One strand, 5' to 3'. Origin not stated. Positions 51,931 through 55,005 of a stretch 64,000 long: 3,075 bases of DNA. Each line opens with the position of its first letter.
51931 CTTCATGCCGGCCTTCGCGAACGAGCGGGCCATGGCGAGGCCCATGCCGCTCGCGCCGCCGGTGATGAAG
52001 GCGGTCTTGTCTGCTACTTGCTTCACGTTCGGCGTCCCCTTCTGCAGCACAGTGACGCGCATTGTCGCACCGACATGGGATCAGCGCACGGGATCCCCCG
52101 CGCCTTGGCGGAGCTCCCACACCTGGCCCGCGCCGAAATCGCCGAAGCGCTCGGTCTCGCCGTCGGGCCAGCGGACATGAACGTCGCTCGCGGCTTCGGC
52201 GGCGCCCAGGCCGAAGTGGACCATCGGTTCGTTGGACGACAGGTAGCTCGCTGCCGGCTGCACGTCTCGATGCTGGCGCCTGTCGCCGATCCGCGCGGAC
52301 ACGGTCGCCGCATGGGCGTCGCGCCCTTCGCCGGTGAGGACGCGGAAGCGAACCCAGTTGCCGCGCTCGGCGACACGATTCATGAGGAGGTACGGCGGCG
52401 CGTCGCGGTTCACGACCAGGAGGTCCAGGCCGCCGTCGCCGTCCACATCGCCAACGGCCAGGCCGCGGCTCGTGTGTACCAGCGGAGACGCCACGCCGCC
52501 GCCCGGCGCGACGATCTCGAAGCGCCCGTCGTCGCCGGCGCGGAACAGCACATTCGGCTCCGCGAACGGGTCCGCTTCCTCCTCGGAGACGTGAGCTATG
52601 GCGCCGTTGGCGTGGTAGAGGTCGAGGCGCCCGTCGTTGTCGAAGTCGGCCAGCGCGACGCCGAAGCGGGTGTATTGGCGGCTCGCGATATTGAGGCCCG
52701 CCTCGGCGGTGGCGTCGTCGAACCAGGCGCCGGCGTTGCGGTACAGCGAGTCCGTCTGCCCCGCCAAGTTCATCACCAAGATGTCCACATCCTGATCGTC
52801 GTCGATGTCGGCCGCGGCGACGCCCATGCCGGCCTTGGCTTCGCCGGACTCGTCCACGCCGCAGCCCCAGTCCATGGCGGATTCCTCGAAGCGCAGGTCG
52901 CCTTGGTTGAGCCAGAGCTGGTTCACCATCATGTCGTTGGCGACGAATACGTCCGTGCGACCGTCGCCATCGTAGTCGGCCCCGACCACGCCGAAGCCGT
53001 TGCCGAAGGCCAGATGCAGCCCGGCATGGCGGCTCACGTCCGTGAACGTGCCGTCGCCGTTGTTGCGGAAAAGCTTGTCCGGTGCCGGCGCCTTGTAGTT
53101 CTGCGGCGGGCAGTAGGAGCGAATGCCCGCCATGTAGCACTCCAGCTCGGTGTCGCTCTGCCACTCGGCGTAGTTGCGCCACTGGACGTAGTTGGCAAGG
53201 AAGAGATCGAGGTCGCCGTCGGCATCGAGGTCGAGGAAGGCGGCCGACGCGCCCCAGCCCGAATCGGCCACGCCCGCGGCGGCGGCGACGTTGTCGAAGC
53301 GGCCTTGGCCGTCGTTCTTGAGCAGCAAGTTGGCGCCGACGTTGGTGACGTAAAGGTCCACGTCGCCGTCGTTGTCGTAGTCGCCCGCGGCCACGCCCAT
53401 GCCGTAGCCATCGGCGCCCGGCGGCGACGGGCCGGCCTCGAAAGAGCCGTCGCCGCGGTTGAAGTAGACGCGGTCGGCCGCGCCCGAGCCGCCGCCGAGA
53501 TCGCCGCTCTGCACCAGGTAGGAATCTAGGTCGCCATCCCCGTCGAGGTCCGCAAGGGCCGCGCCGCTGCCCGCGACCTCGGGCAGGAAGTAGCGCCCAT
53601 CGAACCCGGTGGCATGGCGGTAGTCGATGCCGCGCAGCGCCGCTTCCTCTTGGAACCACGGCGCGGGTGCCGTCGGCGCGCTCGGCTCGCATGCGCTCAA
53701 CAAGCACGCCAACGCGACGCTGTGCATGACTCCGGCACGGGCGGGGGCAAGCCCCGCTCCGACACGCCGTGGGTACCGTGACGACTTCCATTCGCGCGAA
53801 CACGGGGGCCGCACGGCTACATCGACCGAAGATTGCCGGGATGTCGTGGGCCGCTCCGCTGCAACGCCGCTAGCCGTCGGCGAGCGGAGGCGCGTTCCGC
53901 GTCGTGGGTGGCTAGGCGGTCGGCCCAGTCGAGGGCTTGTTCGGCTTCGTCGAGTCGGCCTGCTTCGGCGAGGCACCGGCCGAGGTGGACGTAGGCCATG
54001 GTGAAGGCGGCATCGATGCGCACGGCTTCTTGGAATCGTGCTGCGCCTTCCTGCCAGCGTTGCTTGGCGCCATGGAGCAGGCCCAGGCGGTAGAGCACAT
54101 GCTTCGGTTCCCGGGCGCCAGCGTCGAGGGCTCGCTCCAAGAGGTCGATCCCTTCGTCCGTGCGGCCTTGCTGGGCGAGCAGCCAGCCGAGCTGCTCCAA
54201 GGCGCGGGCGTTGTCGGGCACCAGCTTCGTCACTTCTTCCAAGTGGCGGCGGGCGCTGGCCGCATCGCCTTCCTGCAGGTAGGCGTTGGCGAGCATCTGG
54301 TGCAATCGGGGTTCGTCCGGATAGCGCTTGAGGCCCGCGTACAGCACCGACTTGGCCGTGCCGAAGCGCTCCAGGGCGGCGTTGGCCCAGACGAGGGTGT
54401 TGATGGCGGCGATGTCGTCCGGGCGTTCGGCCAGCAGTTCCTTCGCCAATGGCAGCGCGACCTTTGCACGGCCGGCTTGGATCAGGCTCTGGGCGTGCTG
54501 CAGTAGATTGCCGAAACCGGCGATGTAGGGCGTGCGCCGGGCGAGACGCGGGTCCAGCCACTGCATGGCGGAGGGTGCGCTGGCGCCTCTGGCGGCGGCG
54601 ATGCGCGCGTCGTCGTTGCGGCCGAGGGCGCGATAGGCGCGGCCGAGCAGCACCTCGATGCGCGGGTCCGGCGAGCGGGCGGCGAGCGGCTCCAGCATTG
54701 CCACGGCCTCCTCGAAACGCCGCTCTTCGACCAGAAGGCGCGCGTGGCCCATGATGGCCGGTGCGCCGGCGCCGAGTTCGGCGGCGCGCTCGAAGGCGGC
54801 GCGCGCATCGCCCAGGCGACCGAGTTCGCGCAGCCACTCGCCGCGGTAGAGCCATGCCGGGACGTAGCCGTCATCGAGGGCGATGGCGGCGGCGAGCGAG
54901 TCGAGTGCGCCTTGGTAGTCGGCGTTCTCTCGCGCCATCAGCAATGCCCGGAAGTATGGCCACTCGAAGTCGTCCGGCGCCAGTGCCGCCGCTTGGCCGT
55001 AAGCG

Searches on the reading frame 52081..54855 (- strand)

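Call 17: search_protein_families(library=pfam, proteins=[window:52081-54855:-], max_evalue=0.001)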
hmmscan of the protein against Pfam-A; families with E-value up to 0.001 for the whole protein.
window:52081-54855:- (924 aa): 3 families
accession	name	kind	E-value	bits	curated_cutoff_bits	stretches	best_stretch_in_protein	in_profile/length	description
PF13517.12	FG-GAP_3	-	6.9e-40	135.9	26.9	5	627-694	1-61/61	FG-GAP-like repeat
PF07593.17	UnbV_ASPIC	-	1e-16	61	23.4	1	850-913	4-67/68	ASPIC and UnbV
PF01839.29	FG-GAP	-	1.2e-09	38.3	22.1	0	620-641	2-23/37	FG-GAP repeat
